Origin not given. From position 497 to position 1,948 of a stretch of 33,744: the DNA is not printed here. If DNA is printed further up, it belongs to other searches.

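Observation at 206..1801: Repeat peptide + radical SAM/SPASM gene pair: candidate undescribed RiPP with ~29 aromatic-x-(Asp/Arg) motifs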

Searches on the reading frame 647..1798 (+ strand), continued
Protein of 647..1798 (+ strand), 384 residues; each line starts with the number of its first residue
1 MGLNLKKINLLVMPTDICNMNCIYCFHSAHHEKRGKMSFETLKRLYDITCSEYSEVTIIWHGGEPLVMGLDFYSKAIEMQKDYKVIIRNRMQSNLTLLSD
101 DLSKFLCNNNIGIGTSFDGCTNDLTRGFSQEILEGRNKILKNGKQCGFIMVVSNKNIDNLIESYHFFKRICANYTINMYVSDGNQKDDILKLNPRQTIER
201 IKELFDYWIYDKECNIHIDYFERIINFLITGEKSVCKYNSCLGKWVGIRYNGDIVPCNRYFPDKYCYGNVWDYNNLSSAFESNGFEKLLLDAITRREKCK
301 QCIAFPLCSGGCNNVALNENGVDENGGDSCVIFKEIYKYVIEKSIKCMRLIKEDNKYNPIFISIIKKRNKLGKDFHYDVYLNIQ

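Call 25: find_encoding_contigs(protein=P0049, flank=6000, max_places=3)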
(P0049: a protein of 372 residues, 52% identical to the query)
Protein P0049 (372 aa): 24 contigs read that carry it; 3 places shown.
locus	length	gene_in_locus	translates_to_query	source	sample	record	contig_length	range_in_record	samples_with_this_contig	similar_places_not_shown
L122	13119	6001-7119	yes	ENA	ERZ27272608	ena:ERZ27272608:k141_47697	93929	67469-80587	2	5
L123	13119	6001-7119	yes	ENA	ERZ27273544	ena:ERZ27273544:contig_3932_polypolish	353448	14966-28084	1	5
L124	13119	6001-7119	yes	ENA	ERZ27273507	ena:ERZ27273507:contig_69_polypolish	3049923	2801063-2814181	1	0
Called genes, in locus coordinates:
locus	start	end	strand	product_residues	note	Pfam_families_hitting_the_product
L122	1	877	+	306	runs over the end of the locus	PF25025:EF-Ts_N (weak), PF00889:EF_TS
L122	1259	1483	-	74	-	PF12728:HTH_17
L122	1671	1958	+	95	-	-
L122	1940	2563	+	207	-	PF03432:Relaxase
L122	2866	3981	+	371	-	PF01139:RtcB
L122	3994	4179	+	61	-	-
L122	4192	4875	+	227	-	-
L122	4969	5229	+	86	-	-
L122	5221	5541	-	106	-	PF12844:HTH_19, PF13560:HTH_31, PF01381:HTH_3, PF13443:HTH_26 (weak)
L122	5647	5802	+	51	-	-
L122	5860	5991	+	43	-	-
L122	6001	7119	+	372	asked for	PF04055:Radical_SAM, PF13186:SPASM (weak)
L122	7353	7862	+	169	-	PF04002:RadC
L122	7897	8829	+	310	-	PF06067:DUF932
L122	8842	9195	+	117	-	-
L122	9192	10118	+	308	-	PF09588:YqaJ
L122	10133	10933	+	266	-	PF03837:RecT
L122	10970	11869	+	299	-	PF18941:DUF5688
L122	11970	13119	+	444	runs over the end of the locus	PF02463:SMC_N, PF13175:AAA_15, PF13476:AAA_23, PF13175:AAA_15, PF13304:AAA_21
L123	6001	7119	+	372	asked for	PF04055:Radical_SAM, PF13186:SPASM (weak)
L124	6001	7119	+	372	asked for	PF04055:Radical_SAM, PF13186:SPASM (weak)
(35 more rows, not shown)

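Call 29: search_solved_structures(query=window:647-1798:+, max_evalue=0.001)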
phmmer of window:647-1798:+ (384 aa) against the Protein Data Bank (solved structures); distinct sequences matched with E-value up to 0.001: 3.
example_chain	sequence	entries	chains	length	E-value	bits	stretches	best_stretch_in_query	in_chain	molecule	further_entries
4k36_A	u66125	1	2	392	9.6e-31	110.4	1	8-356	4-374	Anaerobic sulfatase-maturating enzyme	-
4k37_A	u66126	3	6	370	1.3e-29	106.7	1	8-347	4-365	Anaerobic sulfatase-maturating enzyme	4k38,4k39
9gm3_A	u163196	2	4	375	1.7e-05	27.3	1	11-126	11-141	ChlB radical SAM domain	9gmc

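Call 34: search_solved_structures(query=A1, max_evalue=0.01, show_alignments=2)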
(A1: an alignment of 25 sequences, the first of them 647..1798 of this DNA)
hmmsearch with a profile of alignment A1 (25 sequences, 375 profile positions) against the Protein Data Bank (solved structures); distinct sequences matched with E-value up to 0.01: 14.
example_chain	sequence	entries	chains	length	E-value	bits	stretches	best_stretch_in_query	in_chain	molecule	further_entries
4k36_A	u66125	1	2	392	2.4e-51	178.1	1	8-363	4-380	Anaerobic sulfatase-maturating enzyme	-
4k37_A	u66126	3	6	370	5.5e-50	173.6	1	8-348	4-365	Anaerobic sulfatase-maturating enzyme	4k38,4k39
5wgg_A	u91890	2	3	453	2.5e-15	59.5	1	15-320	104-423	Radical SAM domain protein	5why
9gm3_A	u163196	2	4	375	6.5e-15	58.1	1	10-127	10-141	ChlB radical SAM domain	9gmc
8vpo_A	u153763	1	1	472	1.6e-13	53.5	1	10-338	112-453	Radical SAM core domain-containing protein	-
5v1q_A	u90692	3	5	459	9.9e-08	34.5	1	8-321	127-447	Radical SAM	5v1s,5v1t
9dfn_A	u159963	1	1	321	0.00092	21.4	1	14-160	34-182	Radical SAM core domain-containing protein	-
9dfu_A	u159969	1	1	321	0.0013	21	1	15-160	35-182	Radical SAM core domain-containing protein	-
2a5h_A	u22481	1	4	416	0.0021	20.3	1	10-88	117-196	L-lysine 2,3-aminomutase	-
6efn_A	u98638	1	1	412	0.0023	20.1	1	13-163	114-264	Sporulation killing factor maturation protein SkfB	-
7tol_A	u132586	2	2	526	0.0036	19.5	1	13-153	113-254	glycerol dibiphytanyl glycerol tetraether - macrocyclic archaeol synthase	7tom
6b4c_A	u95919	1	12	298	0.0078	18.4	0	17-105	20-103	Viperin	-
9dgw_A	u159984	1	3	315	0.0094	18.1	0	17-106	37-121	Radical SAM core domain-containing protein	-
9dfw_A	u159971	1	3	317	0.01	18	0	17-119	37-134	Radical SAM core domain-containing protein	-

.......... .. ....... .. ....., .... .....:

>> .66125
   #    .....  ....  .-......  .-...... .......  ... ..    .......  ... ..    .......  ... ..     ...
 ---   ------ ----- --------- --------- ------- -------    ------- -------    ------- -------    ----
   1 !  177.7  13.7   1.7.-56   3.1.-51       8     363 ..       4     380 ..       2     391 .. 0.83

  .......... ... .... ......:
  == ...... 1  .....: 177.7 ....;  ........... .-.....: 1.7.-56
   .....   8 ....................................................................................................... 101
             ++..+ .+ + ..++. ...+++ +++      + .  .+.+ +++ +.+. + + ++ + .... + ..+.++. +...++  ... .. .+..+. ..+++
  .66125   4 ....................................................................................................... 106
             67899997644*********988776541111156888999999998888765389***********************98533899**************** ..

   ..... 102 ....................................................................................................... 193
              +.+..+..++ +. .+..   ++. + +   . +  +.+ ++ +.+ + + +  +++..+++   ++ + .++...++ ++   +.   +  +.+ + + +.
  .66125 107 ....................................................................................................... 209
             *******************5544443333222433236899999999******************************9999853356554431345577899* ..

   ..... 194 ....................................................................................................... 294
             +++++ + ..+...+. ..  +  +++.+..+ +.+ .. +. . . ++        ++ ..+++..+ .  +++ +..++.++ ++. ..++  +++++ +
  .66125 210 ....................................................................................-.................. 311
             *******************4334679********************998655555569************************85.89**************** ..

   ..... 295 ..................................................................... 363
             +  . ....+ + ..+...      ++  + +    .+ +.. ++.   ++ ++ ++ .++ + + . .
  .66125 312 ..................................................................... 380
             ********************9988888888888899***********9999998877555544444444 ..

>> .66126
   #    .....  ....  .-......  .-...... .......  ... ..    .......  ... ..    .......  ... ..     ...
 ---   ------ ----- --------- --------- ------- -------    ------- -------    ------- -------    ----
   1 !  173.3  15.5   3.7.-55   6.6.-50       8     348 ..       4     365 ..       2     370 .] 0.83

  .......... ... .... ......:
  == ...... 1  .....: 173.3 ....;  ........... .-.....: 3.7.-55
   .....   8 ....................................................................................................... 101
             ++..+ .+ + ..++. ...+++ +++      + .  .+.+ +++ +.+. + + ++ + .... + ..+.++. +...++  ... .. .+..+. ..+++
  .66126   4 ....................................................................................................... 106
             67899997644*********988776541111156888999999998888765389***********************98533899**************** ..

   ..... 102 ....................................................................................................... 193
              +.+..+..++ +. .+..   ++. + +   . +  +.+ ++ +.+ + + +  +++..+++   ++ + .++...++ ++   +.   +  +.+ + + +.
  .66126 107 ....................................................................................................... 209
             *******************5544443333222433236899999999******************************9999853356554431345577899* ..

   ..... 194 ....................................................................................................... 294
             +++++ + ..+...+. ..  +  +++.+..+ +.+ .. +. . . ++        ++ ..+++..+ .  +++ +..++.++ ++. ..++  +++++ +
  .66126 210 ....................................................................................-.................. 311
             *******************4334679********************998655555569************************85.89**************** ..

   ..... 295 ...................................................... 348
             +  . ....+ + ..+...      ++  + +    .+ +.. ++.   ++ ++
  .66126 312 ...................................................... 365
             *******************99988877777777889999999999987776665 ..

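Call 35: find_encoding_contigs(protein=P0001, flank=8000, max_places=4)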
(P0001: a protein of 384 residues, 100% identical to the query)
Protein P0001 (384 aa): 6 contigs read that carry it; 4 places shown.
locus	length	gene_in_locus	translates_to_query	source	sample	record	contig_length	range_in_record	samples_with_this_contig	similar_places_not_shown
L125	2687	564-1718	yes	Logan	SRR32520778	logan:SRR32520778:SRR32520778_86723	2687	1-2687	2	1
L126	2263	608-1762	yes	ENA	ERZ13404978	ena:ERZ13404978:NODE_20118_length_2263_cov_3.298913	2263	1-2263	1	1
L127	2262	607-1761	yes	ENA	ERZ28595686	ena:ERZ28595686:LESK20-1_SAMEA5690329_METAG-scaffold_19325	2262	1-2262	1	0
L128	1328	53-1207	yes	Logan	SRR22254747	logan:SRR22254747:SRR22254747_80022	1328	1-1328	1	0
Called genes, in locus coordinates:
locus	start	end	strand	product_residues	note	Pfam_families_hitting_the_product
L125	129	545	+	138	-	-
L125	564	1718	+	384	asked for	PF04055:Radical_SAM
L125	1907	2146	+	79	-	-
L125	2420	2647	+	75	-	-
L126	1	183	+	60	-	?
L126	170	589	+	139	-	-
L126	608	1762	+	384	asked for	PF04055:Radical_SAM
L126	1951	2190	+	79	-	-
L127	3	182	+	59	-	?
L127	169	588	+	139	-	-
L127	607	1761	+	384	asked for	PF04055:Radical_SAM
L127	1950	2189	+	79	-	-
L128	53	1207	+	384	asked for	PF04055:Radical_SAM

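Call 36: find_encoding_contigs(protein=P0002, flank=8000, max_places=3)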
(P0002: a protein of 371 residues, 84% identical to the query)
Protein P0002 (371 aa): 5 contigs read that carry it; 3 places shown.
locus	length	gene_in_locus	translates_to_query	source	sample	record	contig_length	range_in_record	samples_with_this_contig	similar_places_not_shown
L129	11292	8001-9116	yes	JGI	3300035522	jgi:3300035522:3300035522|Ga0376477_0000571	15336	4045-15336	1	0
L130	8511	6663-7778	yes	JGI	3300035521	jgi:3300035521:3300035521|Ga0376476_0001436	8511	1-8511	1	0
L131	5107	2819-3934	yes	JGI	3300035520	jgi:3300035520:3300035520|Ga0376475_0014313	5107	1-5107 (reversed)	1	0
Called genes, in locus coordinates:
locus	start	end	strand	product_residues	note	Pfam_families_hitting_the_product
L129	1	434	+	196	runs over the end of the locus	PF01420:Methylase_S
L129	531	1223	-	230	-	PF01381:HTH_3, PF12844:HTH_19, PF13443:HTH_26 (faint)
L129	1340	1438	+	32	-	-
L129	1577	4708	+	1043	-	PF04313:HSDR_N, PF00270:DEAD, PF04851:ResIII, PF18766:SWI2_SNF2, PF22679:T1R_D3-like, PF12008:EcoR124_C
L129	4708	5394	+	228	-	PF03372:Exo_endo_phos, PF14529:Exo_endo_phos_2 (weak)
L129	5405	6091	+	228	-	PF04402:SIMPL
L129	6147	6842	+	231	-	PF03575:Peptidase_S51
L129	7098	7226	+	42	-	-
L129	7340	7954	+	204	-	-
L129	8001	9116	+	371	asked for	PF04055:Radical_SAM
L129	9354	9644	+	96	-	-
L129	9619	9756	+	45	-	-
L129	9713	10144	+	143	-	PF12641:Flavodoxin_3 (weak), PF12724:Flavodoxin_5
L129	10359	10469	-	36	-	-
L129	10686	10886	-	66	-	PF12844:HTH_19, PF13560:HTH_31, PF01381:HTH_3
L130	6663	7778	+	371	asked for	PF04055:Radical_SAM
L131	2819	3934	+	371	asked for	PF04055:Radical_SAM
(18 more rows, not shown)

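Call 40: search_protein_families(library=pfam, proteins=[L056:4092-4649:+], max_evalue=0.001)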
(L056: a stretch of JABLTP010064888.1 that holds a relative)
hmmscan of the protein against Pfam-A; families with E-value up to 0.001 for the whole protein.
L056:4092-4649:+ (186 aa): 0 families

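Call 44: search_protein_families(library=ncbifam, proteins=[L060:3001-4017:+, L043:3001-4125:+], max_evalue=1)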
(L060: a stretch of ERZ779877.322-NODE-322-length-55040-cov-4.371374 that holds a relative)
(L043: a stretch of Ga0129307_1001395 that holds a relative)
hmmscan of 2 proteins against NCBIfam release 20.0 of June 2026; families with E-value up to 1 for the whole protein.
L060:3001-4017:+ (339 aa): 59 families (the best 25 are shown)
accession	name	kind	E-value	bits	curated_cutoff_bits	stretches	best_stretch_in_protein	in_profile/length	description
NF041298.1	rSAM_mat_DynA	equivalog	1.1e-47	162.7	450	1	3-338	3-351/356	dynobactin maturation radical SAM/SPASM protein DynA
TIGR03942.1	sulfatase_rSAM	equivalog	2e-42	145.6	349.45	1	3-337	2-354/363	anaerobic sulfatase maturase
TIGR04083.1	rSAM_pep_methan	hypoth_equivalog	2e-32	112.5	300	1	3-337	2-340/376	TIGR04083 family peptide-modifying radical SAM enzyme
NF010321.0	PRK13758.1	equivalog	3.3e-32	112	441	1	1-335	4-357/370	anaerobic sulfatase-maturase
TIGR04261.1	rSAM_GlyRichRpt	subfamily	4.1e-28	98.5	310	2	5-165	1-176/363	cyclophane-forming radical SAM/SPASM peptide maturase GrrM/OscB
NF041718.1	rSAM_phane_AMC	equivalog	8.8e-27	94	425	2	2-168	7-181/362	cyclophane-forming radical SAM peptide maturase AmcB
NF010308.0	PRK13745.1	equivalog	2.8e-24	85.8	484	2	3-118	15-136/412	anaerobic sulfatase-maturation protein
NF038005.1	rSAM_mat_DarE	equivalog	1.1e-21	77.1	650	1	2-326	75-418/432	darobactin maturation radical SAM/SPASM protein DarE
NF041300.1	rSAM_mat_DarW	exception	3.2e-21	75.6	650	1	2-336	42-394/415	radical SAM/SPASM peptide maturase DarW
TIGR04163.1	rSAM_cobopep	equivalog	3.9e-21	75.3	375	1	3-330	66-409/428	peptide-modifying radical SAM enzyme CbpB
NF047865.1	rSAM_PapB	equivalog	5.2e-17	62.1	340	2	10-116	12-121/330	PapB family radical SAM/SPASM ranthipeptide maturase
NF041707.1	rSAM_YhhB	equivalog_domain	7.2e-17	61.3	445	1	2-321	3-346/369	cyclophane-forming radical SAM/SPASM peptide maturase YhhB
TIGR03974.1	rSAM_six_Cys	equivalog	3.5e-16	59.1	425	2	234-330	346-439/451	thioether cross-link-forming SCIFF peptide maturase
TIGR03962.1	mycofact_rSAM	equivalog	1e-15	57.8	265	1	8-324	19-329/339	mycofactocin radical SAM maturase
TIGR03978.1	rSAM_paired_1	equivalog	1.2e-15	57.3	370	1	5-337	87-448/466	His-Xaa-Ser system radical SAM maturase HxsB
TIGR04085.1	rSAM_more_4Fe4S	domain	7.5e-13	48.7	27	1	240-326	5-93/93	SPASM domain-containing protein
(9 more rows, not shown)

L043:3001-4125:+ (375 aa): 50 families (the best 25 are shown)
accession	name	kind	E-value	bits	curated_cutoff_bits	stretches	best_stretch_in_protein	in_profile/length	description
NF041298.1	rSAM_mat_DynA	equivalog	2.4e-48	164.9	450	1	5-344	5-354/356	dynobactin maturation radical SAM/SPASM protein DynA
TIGR03942.1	sulfatase_rSAM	equivalog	1.6e-46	159.1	349.45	1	9-347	9-361/363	anaerobic sulfatase maturase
TIGR04083.1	rSAM_pep_methan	hypoth_equivalog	7.9e-39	133.6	300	1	3-344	2-344/376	TIGR04083 family peptide-modifying radical SAM enzyme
NF010321.0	PRK13758.1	equivalog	1.1e-31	110.3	441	1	3-339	6-358/370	anaerobic sulfatase-maturase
NF041718.1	rSAM_phane_AMC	equivalog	6e-30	104.5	425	2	3-167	8-177/362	cyclophane-forming radical SAM peptide maturase AmcB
NF041300.1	rSAM_mat_DarW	exception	1.4e-28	99.9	650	1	3-345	43-400/415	radical SAM/SPASM peptide maturase DarW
NF038005.1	rSAM_mat_DarE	equivalog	9.6e-26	90.5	650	1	3-326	76-415/432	darobactin maturation radical SAM/SPASM protein DarE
NF010308.0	PRK13745.1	equivalog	2.6e-25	89.2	484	2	7-172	19-197/412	anaerobic sulfatase-maturation protein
TIGR04261.1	rSAM_GlyRichRpt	subfamily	1.1e-24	87.2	310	2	7-167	3-175/363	cyclophane-forming radical SAM/SPASM peptide maturase GrrM/OscB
NF047865.1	rSAM_PapB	equivalog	1.8e-22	80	340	1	4-320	6-326/330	PapB family radical SAM/SPASM ranthipeptide maturase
TIGR04163.1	rSAM_cobopep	equivalog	5.8e-22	78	375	1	3-332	66-408/428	peptide-modifying radical SAM enzyme CbpB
TIGR04064.1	rSAM_nif11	equivalog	4.4e-21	75.1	518.7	2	5-117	82-197/459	nif11-like peptide radical SAM maturase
TIGR03978.1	rSAM_paired_1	equivalog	1.4e-17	63.6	370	2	4-118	86-202/466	His-Xaa-Ser system radical SAM maturase HxsB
NF041707.1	rSAM_YhhB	equivalog_domain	3e-16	59.3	445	1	8-327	9-350/369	cyclophane-forming radical SAM/SPASM peptide maturase YhhB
TIGR03906.1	quino_hemo_SAM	equivalog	9.2e-16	57.5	453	2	8-117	101-214/467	quinohemoprotein amine dehydrogenase maturation protein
TIGR04085.1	rSAM_more_4Fe4S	domain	2.3e-09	37.6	27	1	242-329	5-93/93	SPASM domain-containing protein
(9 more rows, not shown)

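Call 57: search_protein_families(library=phrogs, proteins=[L056:4092-4649:+, L119:5291-5620:+, L122:4192-4872:+], max_evalue=0.01)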
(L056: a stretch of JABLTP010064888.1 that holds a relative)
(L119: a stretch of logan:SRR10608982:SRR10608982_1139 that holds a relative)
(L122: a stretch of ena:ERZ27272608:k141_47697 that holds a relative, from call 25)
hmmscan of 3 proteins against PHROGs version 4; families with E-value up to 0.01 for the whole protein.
L056:4092-4649:+ (186 aa): 0 families

L119:5291-5620:+ (110 aa): 0 families

L122:4192-4872:+ (227 aa): 0 families

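Call 58: find_encoding_contigs(protein=P0003, flank=4000, max_places=2)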
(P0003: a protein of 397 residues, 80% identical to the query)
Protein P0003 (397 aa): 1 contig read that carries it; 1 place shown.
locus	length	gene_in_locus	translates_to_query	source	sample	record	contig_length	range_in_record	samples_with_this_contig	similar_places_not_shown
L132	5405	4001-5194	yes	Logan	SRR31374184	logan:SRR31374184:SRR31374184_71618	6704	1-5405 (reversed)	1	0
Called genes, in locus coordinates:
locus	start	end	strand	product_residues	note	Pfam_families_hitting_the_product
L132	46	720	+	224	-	-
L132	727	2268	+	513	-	PF02310:B12-binding, PF04055:Radical_SAM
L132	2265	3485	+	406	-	PF04055:Radical_SAM, PF13353:Fer4_12 (weak), PF13186:SPASM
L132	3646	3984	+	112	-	-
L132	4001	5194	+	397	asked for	PF04055:Radical_SAM, PF13186:SPASM (weak)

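Call 59: find_encoding_contigs(protein=P0010, flank=6000, max_places=2)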
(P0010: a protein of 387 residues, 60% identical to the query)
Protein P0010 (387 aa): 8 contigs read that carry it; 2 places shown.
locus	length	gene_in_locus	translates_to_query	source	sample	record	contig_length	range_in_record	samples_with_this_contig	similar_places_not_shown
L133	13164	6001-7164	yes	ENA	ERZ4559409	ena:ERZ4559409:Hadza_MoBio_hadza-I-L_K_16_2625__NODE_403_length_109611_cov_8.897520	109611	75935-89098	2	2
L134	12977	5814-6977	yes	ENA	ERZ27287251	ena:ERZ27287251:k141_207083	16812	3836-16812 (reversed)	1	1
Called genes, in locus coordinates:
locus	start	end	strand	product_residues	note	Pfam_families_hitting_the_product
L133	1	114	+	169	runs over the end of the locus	PF00857:Isochorismatase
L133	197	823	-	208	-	-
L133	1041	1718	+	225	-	-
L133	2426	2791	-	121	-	-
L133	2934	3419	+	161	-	PF00625:Guanylate_kin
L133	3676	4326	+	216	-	-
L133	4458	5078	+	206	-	PF10502:Peptidase_S26, PF00717:Peptidase_S24 (weak)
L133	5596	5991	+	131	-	-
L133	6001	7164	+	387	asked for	PF04055:Radical_SAM, PF13186:SPASM (weak)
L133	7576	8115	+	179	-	-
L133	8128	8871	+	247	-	-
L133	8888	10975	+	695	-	-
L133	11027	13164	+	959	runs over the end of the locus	-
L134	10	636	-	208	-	-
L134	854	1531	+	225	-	-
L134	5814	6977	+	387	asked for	PF04055:Radical_SAM, PF13186:SPASM (weak)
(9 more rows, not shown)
